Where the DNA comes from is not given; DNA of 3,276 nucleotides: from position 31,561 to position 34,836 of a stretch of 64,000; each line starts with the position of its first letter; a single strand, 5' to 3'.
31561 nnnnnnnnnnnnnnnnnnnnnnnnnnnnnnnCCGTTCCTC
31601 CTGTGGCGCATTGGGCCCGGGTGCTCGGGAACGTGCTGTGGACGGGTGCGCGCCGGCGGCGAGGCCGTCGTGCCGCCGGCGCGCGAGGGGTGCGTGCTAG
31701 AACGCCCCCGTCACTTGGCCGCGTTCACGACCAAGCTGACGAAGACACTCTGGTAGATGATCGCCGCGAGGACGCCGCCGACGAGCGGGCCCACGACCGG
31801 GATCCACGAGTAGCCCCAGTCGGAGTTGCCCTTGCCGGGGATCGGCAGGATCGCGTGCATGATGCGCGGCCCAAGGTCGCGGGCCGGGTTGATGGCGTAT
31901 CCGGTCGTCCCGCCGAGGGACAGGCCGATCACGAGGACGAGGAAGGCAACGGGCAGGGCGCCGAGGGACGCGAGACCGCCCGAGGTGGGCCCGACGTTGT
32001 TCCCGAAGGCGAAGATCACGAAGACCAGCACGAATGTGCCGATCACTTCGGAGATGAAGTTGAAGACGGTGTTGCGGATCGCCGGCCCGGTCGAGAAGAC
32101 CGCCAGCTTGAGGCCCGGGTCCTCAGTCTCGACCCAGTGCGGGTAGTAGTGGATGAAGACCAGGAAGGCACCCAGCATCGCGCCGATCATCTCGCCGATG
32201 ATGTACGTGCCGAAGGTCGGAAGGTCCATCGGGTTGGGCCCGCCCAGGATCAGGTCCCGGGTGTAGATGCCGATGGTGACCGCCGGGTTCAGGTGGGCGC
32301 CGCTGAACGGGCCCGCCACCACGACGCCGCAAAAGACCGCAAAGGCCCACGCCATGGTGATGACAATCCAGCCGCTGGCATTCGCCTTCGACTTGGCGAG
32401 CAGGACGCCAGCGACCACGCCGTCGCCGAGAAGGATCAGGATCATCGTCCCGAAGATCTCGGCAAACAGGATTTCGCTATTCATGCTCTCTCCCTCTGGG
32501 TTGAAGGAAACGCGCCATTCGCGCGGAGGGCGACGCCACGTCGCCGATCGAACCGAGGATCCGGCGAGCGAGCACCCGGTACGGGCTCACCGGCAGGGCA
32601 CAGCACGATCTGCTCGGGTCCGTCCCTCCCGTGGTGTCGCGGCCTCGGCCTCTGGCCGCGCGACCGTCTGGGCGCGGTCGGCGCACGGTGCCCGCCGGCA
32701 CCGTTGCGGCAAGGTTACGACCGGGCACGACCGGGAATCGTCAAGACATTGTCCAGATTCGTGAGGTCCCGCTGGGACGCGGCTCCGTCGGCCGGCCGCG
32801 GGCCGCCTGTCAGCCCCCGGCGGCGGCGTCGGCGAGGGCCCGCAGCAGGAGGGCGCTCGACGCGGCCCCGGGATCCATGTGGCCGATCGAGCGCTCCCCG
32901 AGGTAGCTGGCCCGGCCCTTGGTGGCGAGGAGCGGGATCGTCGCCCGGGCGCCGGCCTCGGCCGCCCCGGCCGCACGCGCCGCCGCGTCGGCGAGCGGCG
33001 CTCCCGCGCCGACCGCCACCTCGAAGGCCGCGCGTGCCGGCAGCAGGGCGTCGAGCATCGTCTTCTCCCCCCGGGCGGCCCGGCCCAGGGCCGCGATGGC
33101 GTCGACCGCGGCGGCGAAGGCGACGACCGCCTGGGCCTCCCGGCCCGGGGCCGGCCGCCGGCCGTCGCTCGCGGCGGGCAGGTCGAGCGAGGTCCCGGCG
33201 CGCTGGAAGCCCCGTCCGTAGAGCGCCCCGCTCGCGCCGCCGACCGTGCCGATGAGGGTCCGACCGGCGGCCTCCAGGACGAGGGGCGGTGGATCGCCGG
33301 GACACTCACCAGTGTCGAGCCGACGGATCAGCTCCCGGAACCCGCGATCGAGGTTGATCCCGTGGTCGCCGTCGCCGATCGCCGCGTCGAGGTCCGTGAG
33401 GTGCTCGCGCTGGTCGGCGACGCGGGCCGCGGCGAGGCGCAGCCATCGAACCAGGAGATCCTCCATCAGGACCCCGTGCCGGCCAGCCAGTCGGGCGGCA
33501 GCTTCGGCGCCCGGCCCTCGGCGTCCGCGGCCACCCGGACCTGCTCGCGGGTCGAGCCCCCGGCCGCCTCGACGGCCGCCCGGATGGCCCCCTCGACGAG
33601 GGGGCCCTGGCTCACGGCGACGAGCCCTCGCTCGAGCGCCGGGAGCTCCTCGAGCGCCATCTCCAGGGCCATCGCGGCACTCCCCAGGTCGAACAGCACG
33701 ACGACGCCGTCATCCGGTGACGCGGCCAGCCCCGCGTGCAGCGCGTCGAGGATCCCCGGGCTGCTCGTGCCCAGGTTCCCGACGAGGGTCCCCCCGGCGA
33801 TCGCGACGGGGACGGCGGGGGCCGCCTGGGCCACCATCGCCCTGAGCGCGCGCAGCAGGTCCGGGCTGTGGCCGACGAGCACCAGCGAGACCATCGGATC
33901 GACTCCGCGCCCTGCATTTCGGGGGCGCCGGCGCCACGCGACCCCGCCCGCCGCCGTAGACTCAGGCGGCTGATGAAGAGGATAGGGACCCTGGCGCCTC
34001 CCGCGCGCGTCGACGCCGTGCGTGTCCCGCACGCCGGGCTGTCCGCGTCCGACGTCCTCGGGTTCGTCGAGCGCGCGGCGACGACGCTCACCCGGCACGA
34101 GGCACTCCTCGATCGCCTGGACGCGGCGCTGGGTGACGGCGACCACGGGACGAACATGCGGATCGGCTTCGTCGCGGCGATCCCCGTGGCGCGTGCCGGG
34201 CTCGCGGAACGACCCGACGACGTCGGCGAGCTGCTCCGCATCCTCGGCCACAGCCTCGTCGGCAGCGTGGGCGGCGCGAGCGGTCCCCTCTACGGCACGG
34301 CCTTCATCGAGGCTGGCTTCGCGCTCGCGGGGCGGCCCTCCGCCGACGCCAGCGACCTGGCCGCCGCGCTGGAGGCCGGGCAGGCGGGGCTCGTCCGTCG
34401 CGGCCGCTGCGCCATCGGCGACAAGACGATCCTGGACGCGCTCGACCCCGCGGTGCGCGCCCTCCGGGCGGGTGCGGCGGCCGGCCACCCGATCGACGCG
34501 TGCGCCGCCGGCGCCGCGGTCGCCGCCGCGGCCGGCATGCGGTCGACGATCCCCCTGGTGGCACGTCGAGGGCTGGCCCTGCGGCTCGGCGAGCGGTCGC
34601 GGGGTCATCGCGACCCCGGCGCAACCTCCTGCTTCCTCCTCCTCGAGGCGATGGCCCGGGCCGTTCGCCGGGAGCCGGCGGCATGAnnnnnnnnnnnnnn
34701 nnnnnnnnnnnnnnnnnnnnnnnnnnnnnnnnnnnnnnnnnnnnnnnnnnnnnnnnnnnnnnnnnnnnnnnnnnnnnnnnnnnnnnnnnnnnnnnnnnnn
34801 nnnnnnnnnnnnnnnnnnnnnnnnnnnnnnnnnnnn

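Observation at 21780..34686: Oversized glycerol/DHA catabolic supercluster with three dhaL, two dhaM(EIIA-only) and a single dhaK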

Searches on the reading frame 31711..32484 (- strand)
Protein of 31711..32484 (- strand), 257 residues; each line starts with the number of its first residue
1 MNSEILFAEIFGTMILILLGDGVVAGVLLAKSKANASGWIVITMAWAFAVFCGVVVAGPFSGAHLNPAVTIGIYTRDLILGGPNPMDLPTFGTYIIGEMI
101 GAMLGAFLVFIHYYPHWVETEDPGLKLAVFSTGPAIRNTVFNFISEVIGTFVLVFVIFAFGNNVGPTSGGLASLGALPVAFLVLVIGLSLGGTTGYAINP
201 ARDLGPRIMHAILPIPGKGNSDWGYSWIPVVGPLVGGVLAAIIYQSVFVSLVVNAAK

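Call 6: search_protein_families(library=pfam, proteins=[window:31711-32484:-])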
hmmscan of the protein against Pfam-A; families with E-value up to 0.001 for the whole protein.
window:31711-32484:- (257 aa): 1 family
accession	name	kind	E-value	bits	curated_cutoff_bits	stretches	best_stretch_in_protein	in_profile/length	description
PF00230.25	MIP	-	5e-41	141.3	25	1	6-244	11-222/222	Major intrinsic protein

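Call 8: search_protein_families(library=ncbifam, proteins=[window:31711-32484:-])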
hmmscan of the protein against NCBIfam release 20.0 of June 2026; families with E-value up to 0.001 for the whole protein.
window:31711-32484:- (257 aa): 4 families
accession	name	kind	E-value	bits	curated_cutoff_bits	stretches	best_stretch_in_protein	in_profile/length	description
TIGR00861.1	MIP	subfamily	4e-48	164.1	171.25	1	8-244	1-224/224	MIP family channel protein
NF043012.1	LacAcidTportLarD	equivalog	7.7e-42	143.4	390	1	6-247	4-234/237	D/L-lactic acid transporter LarD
NF045553.1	AquGlycerPorinGla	equivalog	2.5e-41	141.8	400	2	7-163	10-168/290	aquaglyceroporin Gla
NF003838.0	PRK05420.1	equivalog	1.5e-14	54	256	1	6-247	5-226/231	aquaporin Z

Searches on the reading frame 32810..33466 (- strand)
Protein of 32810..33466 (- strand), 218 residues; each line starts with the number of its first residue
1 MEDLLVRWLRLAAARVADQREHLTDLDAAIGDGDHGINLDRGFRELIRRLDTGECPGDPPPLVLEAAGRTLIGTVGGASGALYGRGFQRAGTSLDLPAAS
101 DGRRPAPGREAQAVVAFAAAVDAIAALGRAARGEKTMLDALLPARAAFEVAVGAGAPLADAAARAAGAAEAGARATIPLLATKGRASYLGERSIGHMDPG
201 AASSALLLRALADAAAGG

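Call 6: search_protein_families(library=pfam, proteins=[window:32810-33466:-])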
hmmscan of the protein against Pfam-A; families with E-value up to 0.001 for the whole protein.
window:32810-33466:- (218 aa): 1 family
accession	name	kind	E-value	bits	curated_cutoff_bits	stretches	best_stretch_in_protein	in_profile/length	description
PF02734.22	Dak2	-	7.7e-46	156.6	27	1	29-212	1-173/174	DAK2 domain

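Call 8: search_protein_families(library=ncbifam, proteins=[window:32810-33466:-])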
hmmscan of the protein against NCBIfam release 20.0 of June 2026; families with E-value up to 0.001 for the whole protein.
window:32810-33466:- (218 aa): 3 families
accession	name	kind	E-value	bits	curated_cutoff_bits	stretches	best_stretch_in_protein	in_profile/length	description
TIGR02365.1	dha_L_ycgS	equivalog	7.3e-58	195.5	138.3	1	7-212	3-195/196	dihydroxyacetone kinase subunit DhaL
NF011049.0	PRK14479.1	subfamily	9.8e-50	169.6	492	1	4-214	363-565/568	dihydroxyacetone kinase family protein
TIGR02361.1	dak_ATP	equivalog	3e-32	112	574.95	1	4-211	384-582/583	glycerone kinase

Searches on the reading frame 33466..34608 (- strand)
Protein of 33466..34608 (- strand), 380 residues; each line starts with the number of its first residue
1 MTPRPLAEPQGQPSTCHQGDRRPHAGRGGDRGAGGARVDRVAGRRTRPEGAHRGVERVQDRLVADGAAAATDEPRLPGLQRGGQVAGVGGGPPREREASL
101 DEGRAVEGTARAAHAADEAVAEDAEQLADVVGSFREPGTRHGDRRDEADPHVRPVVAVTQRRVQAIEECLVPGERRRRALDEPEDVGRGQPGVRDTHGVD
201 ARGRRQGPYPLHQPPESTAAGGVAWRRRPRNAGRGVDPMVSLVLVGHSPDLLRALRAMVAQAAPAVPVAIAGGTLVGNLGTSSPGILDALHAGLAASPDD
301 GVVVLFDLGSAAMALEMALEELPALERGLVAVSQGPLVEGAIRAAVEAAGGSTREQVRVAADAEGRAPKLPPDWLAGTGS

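Call 6: search_protein_families(library=pfam, proteins=[window:33466-34608:-])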
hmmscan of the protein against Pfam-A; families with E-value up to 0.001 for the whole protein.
window:33466-34608:- (380 aa): 1 family
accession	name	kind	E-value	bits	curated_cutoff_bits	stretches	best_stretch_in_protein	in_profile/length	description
PF03610.21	EIIA-man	-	1e-12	48.6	21.4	1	242-357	2-115/116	PTS system fructose IIA component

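Call 8: search_protein_families(library=ncbifam, proteins=[window:33466-34608:-])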
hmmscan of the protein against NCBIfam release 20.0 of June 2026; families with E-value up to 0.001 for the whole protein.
window:33466-34608:- (380 aa): 2 families
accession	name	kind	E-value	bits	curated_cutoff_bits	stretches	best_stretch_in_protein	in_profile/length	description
TIGR02364.1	dha_pts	equivalog_domain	1.1e-22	80.6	98.25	1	240-360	1-120/125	dihydroxyacetone kinase phosphoryl donor subunit DhaM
NF008478.1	PRK11377.1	equivalog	1.7e-08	33.9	520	1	239-362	1-125/473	dihydroxyacetone kinase phosphoryl donor subunit DhaM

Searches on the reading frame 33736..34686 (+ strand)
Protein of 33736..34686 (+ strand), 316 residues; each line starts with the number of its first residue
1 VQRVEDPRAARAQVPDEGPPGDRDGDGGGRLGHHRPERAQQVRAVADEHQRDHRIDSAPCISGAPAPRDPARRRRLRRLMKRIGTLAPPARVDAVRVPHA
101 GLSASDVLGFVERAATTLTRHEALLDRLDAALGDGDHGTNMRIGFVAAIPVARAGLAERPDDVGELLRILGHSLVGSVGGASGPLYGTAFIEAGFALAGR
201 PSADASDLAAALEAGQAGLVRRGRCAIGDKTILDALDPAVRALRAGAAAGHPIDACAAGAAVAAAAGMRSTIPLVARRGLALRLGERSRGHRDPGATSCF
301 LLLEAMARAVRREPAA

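Call 7: search_protein_families(library=pfam, proteins=[window:33736-34686:+])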
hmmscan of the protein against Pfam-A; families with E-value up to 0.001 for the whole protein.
window:33736-34686:+ (316 aa): 1 family
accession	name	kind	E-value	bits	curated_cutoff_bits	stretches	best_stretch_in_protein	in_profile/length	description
PF02734.22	Dak2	-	2.1e-44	151.9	27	1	132-307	2-173/174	DAK2 domain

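Call 9: search_protein_families(library=ncbifam, proteins=[window:33736-34686:+])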
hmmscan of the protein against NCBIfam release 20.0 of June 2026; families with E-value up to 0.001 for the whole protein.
window:33736-34686:+ (316 aa): 3 families
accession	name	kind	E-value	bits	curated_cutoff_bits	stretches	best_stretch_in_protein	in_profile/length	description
TIGR02365.1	dha_L_ycgS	equivalog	1e-48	165.7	138.3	1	110-307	4-195/196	dihydroxyacetone kinase subunit DhaL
NF011049.0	PRK14479.1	subfamily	8.1e-47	160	492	1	102-311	359-567/568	dihydroxyacetone kinase family protein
TIGR02361.1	dak_ATP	equivalog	3.8e-22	78.6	574.95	1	102-306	380-582/583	glycerone kinase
